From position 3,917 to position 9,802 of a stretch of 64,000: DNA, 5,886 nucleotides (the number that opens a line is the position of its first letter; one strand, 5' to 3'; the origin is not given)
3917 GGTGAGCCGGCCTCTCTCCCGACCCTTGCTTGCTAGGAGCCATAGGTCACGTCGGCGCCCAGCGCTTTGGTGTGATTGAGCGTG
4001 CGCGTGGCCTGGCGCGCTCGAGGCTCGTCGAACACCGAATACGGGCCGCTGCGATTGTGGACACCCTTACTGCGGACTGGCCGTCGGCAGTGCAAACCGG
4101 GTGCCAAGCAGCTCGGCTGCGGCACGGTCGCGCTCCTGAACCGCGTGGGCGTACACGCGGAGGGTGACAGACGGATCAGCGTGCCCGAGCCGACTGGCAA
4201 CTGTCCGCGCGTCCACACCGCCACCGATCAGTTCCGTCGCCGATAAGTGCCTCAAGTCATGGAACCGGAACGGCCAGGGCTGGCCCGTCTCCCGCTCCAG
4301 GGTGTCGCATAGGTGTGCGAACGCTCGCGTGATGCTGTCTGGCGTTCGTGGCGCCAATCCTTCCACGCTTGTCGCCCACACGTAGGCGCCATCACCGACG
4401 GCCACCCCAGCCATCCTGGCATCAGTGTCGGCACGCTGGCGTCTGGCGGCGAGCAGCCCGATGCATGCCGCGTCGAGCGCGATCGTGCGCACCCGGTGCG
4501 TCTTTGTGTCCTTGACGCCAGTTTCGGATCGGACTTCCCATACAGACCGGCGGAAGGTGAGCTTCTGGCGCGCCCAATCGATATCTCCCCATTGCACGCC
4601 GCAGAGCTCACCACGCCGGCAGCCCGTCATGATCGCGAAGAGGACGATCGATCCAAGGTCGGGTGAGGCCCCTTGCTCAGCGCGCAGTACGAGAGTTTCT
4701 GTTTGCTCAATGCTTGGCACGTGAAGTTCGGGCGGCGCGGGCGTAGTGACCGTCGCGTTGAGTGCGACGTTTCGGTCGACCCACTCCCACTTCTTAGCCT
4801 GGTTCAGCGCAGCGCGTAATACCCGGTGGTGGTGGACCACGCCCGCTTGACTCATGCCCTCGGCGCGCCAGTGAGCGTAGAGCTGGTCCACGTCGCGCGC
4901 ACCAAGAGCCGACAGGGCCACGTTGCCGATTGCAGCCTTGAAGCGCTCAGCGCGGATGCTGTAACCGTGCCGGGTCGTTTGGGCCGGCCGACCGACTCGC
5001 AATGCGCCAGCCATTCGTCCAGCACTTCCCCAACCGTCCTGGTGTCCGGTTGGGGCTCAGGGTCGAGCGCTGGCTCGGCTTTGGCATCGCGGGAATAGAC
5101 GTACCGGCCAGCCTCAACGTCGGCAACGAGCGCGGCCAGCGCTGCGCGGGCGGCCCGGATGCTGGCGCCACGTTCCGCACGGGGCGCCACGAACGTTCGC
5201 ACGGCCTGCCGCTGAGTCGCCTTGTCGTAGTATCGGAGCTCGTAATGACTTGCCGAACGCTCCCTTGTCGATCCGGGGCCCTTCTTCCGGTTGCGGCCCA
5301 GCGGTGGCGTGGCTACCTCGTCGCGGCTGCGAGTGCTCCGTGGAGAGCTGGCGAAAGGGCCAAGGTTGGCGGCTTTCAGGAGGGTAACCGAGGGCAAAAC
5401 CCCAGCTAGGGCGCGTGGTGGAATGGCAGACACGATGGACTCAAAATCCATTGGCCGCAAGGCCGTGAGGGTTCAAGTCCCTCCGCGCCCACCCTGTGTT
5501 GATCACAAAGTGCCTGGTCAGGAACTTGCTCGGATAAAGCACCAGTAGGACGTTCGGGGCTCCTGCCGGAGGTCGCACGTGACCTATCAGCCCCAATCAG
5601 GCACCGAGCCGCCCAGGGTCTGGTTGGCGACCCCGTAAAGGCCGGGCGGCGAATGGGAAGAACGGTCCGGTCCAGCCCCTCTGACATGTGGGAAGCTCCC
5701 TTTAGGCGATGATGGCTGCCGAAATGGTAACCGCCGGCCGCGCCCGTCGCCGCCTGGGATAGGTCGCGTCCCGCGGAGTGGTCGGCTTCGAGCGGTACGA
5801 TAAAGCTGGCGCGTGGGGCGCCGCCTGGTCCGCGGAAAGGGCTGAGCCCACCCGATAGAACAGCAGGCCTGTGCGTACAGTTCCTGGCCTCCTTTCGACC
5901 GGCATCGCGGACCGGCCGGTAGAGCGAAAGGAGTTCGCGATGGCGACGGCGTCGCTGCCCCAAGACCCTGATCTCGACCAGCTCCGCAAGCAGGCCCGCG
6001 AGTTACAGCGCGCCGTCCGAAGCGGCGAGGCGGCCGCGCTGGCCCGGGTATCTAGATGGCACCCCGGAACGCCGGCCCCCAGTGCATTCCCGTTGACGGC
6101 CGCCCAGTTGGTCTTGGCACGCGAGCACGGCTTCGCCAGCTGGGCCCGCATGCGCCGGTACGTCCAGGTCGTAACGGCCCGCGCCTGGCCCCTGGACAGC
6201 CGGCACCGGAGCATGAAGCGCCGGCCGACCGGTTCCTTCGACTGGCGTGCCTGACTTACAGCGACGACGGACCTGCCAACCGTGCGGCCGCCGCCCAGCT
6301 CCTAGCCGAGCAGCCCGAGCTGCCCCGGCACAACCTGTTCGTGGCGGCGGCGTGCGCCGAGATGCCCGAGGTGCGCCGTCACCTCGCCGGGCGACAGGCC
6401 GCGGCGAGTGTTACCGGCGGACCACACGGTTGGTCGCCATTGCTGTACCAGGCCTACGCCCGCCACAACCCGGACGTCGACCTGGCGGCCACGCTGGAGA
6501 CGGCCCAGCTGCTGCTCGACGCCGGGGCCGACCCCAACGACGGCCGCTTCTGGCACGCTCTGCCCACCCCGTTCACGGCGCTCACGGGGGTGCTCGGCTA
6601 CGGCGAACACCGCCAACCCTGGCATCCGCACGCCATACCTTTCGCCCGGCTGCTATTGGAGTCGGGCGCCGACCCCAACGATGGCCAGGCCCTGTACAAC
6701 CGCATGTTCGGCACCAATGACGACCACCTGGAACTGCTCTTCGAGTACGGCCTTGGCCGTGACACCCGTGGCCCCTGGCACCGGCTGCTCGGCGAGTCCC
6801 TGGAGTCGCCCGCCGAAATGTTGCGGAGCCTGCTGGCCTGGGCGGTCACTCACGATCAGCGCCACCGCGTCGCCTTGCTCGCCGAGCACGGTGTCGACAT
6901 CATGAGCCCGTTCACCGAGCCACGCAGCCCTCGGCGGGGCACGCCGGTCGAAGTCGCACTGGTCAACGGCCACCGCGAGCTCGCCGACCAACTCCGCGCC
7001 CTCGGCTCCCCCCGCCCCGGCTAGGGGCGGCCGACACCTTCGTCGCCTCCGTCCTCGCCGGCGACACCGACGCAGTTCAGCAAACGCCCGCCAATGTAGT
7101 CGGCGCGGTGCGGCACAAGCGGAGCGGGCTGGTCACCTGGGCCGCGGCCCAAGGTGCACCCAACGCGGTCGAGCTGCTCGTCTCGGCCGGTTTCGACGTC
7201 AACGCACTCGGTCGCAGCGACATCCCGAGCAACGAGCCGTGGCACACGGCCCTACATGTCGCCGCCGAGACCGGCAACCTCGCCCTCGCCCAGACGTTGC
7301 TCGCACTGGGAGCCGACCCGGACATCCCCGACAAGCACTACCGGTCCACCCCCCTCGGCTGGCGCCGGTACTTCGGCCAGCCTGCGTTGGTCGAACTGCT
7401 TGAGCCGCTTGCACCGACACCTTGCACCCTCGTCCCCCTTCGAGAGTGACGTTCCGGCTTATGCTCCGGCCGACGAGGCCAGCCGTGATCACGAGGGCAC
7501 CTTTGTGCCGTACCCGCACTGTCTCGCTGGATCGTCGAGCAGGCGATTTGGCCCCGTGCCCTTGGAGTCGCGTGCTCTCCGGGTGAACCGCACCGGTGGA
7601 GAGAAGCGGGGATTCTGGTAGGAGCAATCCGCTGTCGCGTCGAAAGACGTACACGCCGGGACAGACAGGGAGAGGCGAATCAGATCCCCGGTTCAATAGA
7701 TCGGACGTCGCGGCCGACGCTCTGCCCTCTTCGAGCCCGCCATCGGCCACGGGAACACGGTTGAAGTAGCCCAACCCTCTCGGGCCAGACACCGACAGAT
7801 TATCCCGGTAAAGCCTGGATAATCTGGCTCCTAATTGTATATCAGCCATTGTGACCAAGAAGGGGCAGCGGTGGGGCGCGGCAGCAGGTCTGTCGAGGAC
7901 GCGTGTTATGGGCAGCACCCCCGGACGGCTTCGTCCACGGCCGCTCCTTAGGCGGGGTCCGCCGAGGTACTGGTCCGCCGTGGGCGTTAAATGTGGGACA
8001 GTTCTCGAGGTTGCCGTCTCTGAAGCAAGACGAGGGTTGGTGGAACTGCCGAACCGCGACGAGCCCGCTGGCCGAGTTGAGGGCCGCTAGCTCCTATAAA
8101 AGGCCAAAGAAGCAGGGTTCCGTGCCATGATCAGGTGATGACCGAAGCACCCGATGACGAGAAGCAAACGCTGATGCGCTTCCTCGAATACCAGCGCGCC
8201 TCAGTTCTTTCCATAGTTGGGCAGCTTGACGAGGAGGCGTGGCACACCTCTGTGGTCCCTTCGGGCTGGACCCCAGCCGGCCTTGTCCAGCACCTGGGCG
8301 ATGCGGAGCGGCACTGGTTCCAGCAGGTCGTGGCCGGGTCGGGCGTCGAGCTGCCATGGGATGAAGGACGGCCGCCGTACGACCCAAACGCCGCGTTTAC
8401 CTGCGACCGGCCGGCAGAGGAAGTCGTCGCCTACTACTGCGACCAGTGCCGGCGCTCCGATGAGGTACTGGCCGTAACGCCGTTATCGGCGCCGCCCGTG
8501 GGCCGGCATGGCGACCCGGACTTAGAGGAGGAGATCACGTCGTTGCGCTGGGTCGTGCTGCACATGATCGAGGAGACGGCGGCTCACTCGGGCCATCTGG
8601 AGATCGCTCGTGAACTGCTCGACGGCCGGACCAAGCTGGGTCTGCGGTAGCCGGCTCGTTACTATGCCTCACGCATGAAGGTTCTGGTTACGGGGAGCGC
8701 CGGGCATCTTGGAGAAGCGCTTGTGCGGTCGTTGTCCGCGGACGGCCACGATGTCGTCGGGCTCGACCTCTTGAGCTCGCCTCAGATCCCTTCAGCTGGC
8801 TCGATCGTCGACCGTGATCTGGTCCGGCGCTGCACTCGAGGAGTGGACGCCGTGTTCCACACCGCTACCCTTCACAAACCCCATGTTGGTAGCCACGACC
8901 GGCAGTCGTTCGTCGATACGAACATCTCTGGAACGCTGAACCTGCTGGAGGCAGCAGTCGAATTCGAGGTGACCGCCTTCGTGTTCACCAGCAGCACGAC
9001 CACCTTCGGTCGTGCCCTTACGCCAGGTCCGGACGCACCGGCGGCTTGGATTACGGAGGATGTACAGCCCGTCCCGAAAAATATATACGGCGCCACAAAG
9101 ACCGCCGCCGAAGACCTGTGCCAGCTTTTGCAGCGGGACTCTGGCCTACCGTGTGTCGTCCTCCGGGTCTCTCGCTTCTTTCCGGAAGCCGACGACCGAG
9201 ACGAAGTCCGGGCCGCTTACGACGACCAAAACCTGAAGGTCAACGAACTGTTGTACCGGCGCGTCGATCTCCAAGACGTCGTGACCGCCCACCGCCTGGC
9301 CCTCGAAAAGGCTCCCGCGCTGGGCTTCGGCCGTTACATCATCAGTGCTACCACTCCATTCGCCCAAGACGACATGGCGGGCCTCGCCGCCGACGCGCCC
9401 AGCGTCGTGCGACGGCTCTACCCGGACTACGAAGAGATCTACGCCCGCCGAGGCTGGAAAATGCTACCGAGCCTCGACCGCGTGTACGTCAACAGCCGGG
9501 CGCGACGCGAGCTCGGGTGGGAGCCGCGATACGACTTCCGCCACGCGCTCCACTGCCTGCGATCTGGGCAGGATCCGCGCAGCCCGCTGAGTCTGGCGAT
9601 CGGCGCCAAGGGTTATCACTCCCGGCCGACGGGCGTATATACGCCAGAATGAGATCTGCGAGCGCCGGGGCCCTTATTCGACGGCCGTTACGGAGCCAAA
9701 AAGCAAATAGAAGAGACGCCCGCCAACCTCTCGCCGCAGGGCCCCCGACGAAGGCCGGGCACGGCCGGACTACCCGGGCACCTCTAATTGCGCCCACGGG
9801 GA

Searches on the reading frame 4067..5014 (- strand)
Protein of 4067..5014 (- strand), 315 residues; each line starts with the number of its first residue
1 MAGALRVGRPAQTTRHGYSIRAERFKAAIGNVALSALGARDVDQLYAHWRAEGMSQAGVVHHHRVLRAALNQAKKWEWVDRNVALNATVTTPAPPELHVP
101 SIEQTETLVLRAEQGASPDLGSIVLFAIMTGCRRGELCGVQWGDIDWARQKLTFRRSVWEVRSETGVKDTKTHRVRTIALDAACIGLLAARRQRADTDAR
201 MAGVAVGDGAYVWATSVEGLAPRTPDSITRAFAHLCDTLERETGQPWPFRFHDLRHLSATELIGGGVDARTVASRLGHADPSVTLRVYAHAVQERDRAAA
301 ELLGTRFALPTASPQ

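Call 62: search_protein_families(library=pfam, proteins=[window:4067-5014:-], max_evalue=0.01)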
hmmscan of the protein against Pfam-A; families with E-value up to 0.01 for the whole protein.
window:4067-5014:- (315 aa): 2 families
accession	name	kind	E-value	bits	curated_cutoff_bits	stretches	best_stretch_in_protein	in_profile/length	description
PF00589.27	Phage_integrase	-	3.1e-18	66.6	27.1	1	121-293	25-170/172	Phage integrase family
PF13102.12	Phage_int_SAM_5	-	0.0099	16.7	22.3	0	23-83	30-92/98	Phage integrase SAM-like domain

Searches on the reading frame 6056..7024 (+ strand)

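Call 62: search_protein_families(library=pfam, proteins=[window:6056-7024:+], max_evalue=0.01)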
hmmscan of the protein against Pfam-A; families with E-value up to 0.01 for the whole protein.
window:6056-7024:+ (322 aa): 3 families
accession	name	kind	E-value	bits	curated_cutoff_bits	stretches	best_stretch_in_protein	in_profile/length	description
PF00023.36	Ank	-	2.3e-05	24.9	21.1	0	124-161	1-29/33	Ankyrin repeat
PF12796.13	Ank_2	-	6.4e-05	23.9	27.3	0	257-313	30-79/90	Ankyrin repeats (3 copies)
PF13606.12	Ank_3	-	0.0029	18.4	22.3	0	257-282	3-28/30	Ankyrin repeat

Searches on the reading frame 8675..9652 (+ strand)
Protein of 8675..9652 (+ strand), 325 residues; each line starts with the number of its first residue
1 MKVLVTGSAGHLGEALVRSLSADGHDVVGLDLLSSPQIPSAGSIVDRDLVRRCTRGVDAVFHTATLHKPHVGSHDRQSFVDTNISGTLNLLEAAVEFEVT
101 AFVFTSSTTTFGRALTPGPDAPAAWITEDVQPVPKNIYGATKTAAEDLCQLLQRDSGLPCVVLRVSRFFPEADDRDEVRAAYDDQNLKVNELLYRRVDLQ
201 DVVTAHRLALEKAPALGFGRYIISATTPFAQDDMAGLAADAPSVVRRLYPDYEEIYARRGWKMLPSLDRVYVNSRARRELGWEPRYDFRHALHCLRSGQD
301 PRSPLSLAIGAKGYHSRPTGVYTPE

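Call 62: search_protein_families(library=pfam, proteins=[window:8675-9652:+], max_evalue=0.01)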
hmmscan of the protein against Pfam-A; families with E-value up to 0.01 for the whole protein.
window:8675-9652:+ (325 aa): 10 families
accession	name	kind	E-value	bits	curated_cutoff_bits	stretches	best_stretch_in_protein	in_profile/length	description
PF01370.27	Epimerase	-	2.9e-29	102.6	20.9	1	3-172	1-176/240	NAD dependent epimerase/dehydratase family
PF16363.11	GDP_Man_Dehyd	-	2.4e-19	70.4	27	1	4-166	1-181/332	GDP-mannose 4,6 dehydratase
PF01073.25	3Beta_HSD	-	8.4e-16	58.3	22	1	4-150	1-158/280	3-beta hydroxysteroid dehydrogenase/isomerase family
PF04321.23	RmlD_sub_bind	-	1.6e-13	50.9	27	1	1-171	1-154/287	RmlD substrate binding domain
PF02719.21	Polysacc_synt_2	-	7.4e-13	48.8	20.2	1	38-107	57-128/293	Polysaccharide biosynthesis protein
PF07993.18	NAD_binding_4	-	1.8e-11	44.1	20.1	1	49-167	81-206/258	Male sterility protein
PF13460.12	NAD_binding_10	-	2.8e-07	31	27.2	1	7-191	1-167/184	NAD(P)H-binding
PF05368.20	NmrA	-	0.00059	20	27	0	2-28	4-30/298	NmrA-like family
PF00106.31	adh_short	-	0.0027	17.7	26.6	0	3-31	3-31/195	short chain dehydrogenase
PF08659.16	KR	-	0.0028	18.1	22.6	0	57-110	82-139/180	KR domain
